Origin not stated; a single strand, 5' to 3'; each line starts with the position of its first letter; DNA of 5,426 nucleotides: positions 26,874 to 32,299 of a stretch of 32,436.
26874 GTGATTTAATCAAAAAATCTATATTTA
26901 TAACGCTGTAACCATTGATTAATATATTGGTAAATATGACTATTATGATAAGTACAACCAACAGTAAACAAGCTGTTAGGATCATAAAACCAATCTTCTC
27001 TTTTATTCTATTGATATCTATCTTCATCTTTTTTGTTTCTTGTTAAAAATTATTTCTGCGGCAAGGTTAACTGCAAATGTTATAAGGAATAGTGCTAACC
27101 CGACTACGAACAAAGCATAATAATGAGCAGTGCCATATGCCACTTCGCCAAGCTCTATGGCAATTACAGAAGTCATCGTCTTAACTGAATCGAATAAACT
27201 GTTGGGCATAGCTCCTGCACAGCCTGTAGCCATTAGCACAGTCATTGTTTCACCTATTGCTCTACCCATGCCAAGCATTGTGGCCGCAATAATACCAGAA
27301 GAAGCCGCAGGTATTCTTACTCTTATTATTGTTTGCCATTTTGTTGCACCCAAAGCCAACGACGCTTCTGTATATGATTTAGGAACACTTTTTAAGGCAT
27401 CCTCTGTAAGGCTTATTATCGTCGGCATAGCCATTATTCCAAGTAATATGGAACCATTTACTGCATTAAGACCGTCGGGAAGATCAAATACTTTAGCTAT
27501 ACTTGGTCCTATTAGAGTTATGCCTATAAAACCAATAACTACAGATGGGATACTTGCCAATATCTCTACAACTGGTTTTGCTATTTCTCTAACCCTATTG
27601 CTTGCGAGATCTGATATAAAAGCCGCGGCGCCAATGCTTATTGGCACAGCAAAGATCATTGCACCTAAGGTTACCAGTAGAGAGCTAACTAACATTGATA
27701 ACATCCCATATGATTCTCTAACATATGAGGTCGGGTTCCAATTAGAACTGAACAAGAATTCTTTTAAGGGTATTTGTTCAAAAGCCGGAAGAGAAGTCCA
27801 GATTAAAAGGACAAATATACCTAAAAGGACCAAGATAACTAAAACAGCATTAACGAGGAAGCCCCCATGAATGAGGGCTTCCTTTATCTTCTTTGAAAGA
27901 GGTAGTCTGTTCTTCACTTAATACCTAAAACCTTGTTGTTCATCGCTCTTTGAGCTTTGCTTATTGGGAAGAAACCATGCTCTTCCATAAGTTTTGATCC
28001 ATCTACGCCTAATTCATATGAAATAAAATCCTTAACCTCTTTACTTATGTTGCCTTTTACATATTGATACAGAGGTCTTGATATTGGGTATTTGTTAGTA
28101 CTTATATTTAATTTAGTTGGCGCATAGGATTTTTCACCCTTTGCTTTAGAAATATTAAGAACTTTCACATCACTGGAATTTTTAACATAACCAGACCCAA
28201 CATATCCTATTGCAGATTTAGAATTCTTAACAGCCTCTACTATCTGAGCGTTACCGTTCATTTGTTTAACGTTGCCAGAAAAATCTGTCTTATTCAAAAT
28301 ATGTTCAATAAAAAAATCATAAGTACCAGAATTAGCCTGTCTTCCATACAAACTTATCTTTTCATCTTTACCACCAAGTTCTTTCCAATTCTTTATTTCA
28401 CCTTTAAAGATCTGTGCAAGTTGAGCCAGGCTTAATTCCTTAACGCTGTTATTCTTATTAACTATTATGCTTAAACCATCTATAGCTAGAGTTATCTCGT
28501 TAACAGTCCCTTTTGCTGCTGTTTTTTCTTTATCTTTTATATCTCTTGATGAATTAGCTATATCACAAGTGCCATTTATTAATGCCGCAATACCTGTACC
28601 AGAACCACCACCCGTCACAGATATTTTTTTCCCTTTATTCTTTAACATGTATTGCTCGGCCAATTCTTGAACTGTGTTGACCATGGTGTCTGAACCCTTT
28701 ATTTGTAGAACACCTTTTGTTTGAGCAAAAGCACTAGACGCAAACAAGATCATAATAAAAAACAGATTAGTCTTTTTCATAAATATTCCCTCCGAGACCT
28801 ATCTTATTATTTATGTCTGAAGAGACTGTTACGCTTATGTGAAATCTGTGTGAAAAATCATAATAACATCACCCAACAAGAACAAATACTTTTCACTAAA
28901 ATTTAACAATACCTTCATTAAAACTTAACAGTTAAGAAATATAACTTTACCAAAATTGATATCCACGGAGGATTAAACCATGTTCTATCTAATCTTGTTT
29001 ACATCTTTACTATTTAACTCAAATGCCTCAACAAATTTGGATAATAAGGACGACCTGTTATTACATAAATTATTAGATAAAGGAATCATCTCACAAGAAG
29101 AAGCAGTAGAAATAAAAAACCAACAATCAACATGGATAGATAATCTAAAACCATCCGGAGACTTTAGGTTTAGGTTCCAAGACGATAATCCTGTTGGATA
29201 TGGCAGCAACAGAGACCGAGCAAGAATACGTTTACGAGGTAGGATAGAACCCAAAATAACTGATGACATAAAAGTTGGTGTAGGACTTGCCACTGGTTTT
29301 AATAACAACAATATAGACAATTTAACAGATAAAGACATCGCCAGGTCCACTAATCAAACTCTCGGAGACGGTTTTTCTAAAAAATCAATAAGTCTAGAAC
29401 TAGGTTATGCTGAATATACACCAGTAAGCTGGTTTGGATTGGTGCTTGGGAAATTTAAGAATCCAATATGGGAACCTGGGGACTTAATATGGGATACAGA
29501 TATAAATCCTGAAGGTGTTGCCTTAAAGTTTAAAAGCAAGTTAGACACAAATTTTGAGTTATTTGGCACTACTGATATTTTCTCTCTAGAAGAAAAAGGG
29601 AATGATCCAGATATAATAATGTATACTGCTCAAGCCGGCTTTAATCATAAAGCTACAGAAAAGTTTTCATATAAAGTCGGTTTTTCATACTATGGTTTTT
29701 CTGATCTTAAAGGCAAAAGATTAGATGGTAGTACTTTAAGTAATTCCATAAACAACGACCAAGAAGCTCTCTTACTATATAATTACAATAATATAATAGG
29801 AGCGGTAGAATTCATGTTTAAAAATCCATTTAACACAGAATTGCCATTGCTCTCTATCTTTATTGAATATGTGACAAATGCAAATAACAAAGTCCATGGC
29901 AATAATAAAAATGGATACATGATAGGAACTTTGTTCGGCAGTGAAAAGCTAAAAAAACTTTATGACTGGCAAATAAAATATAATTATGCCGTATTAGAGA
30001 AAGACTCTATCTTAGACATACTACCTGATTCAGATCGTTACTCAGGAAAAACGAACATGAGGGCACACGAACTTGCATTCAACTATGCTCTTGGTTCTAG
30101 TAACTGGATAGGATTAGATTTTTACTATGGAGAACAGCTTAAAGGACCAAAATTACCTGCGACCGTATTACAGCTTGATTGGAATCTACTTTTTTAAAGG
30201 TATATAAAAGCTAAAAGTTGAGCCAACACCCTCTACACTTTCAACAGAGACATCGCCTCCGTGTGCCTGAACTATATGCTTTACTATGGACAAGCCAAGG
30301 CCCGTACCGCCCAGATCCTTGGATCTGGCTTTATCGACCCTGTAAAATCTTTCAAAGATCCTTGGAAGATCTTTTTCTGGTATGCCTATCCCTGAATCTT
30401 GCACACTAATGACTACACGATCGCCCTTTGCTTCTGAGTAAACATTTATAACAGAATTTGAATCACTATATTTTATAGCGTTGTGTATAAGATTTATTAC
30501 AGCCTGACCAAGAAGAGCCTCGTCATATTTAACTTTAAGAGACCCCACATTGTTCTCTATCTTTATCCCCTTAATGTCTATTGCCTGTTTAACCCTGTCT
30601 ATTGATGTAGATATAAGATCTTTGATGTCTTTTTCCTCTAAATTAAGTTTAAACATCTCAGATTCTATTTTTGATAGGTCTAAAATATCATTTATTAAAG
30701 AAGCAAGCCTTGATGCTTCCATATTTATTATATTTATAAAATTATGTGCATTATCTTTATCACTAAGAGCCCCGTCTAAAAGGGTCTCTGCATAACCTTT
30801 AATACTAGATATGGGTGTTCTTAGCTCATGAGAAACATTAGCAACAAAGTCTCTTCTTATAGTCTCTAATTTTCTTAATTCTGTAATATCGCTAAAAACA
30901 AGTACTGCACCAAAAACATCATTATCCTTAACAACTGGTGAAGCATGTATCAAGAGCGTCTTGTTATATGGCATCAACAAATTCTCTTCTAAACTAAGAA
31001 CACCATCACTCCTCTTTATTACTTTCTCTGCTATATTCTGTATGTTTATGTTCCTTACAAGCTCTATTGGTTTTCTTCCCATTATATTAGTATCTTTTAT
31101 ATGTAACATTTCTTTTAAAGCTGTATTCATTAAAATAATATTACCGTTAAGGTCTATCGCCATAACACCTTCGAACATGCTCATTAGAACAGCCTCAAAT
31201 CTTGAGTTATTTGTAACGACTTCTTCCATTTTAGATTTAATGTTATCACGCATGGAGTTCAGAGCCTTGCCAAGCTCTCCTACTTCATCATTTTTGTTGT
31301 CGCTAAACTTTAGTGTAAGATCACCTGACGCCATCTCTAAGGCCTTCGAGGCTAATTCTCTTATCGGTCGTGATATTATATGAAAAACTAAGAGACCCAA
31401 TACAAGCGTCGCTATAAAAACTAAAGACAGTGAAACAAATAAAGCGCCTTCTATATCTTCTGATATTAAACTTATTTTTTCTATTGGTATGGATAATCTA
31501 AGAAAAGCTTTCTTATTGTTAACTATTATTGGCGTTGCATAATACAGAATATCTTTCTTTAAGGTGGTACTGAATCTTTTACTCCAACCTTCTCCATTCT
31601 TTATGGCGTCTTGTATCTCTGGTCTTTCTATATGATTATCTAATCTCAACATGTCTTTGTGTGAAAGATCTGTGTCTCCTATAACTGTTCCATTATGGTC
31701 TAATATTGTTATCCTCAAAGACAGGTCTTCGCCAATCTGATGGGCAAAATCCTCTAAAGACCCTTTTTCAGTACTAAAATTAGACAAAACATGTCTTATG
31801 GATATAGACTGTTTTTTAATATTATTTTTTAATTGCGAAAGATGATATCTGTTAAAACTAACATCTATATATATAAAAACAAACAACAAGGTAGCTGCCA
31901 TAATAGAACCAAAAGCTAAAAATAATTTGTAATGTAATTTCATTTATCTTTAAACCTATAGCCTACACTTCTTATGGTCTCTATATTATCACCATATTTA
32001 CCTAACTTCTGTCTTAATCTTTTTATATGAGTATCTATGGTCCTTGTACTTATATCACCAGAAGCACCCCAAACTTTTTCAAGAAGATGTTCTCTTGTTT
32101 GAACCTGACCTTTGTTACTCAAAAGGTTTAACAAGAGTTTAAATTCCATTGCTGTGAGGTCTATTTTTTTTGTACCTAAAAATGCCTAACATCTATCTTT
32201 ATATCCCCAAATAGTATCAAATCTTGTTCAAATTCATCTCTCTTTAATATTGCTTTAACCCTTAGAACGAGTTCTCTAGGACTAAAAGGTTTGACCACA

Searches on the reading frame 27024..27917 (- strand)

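Call 55: search_protein_families(library=pfam, proteins=[window:27024-27917:-], max_evalue=0.001)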
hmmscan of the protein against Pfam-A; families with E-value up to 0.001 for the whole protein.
window:27024-27917:- (297 aa): 1 family
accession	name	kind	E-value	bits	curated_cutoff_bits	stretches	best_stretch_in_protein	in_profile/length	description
PF00528.27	BPD_transp_1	-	8.8e-21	74.9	26.4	1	94-291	5-179/184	Binding-protein-dependent transport system inner membrane component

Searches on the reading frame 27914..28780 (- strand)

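Call 55: search_protein_families(library=pfam, proteins=[window:27914-28780:-], max_evalue=0.001)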
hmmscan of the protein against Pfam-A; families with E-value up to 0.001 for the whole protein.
window:27914-28780:- (288 aa): 4 families
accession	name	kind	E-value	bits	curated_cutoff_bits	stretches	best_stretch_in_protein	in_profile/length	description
PF12849.12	PBP_like_2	-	1.1e-44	153.7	27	1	19-255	6-262/267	PBP superfamily domain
PF12727.12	PBP_like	-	8.8e-15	54.8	27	1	42-202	2-157/193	PBP superfamily domain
PF13531.11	SBP_bac_11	-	2.9e-10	40.7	25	1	29-270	5-226/227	Bacterial extracellular solute-binding protein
PF01547.30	SBP_bac_1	-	1.8e-07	31.9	26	1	32-255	3-299/307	Bacterial extracellular solute-binding protein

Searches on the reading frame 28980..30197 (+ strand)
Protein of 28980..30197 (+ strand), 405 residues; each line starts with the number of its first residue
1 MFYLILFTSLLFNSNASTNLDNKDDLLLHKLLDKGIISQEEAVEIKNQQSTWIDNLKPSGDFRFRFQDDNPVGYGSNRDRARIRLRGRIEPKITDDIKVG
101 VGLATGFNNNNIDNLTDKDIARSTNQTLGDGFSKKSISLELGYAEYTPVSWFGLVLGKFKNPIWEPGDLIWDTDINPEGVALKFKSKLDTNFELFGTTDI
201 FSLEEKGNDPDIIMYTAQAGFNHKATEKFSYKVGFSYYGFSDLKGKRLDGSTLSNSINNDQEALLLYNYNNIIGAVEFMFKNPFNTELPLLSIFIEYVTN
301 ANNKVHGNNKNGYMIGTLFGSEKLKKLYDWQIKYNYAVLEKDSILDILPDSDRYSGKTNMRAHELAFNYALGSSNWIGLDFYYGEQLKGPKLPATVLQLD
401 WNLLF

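Call 55: search_protein_families(library=pfam, proteins=[window:28980-30197:+], max_evalue=0.001)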
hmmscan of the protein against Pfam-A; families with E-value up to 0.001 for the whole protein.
window:28980-30197:+ (405 aa): 1 family
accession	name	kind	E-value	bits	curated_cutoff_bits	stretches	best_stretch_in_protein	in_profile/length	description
PF16930.11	Porin_5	-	1.3e-46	159.7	22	2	76-256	157-341/535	Putative porin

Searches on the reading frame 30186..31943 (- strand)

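Call 55: search_protein_families(library=pfam, proteins=[window:30186-31943:-], max_evalue=0.001)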
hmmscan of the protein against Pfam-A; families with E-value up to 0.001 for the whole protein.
window:30186-31943:- (585 aa): 9 families
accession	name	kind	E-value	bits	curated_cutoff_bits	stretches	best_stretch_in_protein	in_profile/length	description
PF02518.31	HATPase_c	-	6.7e-32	110.7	26.4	1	474-584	2-110/111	Histidine kinase-, DNA gyrase B-, and HSP90-like ATPase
PF00512.31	HisKA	-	4.7e-21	75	26.9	1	363-429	2-66/66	His Kinase A (phospho-acceptor) domain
PF00672.30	HAMP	-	5.8e-14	52.6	25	1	188-236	4-52/53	HAMP domain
PF16736.11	sCache_like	-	8.9e-09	36.1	27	1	33-152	2-116/117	Single Cache-like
PF00989.32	PAS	-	2e-06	28.3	22.6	1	248-353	2-113/113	PAS fold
PF13426.13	PAS_9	-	4.3e-06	27.4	27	1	259-355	3-103/103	PAS domain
PF13589.12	HATPase_c_3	-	2.3e-05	24.9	25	1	480-552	5-78/137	Histidine kinase-, DNA gyrase B-, and HSP90-like ATPase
PF08448.16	PAS_4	-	6.5e-05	23.6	23.1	1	259-357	7-109/110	PAS fold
PF14501.12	HATPase_c_5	-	0.00029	21.2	22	1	481-571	13-92/102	GHKL domain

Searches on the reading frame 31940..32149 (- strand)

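Call 55: search_protein_families(library=pfam, proteins=[window:31940-32149:-], max_evalue=0.001)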
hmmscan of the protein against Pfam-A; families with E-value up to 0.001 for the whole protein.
window:31940-32149:- (69 aa): 2 families
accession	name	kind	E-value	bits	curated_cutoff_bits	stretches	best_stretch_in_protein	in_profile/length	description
PF00486.34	Trans_reg_C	-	2.9e-23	82.2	26.2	1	2-66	10-77/77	Transcriptional regulatory protein, C terminal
PF08279.18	HTH_11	-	0.00013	22.2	25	1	32-65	26-55/55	HTH domain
